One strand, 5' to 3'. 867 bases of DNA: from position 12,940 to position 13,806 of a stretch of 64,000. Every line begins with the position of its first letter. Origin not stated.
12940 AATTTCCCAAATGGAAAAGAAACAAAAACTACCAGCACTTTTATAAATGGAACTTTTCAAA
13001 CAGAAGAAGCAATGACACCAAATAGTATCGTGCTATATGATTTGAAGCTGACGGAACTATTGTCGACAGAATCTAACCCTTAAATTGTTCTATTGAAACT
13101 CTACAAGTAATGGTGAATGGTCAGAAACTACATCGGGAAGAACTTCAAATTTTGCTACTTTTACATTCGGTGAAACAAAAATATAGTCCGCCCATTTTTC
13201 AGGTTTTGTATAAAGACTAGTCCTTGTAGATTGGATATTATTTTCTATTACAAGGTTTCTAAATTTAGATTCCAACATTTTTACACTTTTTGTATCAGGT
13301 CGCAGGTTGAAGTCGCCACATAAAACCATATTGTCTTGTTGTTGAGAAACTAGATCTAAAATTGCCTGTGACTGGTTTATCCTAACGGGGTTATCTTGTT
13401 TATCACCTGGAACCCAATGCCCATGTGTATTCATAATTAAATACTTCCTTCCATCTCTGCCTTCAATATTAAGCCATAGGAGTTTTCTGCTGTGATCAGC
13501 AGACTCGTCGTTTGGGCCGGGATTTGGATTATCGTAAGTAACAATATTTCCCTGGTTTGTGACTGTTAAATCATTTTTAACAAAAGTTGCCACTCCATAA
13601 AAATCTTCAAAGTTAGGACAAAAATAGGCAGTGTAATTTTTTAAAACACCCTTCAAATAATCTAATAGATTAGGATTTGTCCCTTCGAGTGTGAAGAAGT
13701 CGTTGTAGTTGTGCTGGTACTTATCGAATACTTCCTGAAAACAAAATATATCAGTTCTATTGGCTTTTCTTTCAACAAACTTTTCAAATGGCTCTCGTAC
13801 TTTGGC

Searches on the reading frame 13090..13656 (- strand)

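Call 9: search_protein_families(library=pfam, proteins=[window:13090-13656:-], max_evalue=0.001)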
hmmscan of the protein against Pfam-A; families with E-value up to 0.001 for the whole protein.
window:13090-13656:- (188 aa): 2 families
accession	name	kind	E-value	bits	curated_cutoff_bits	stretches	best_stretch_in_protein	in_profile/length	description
PF03372.29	Exo_endo_phos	-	1.2e-13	51.8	24.5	1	11-180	62-225/225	Endonuclease/Exonuclease/phosphatase family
PF14529.12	Exo_endo_phos_2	-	6.1e-06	26.5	27.4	1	94-183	16-116/117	Endonuclease-reverse transcriptase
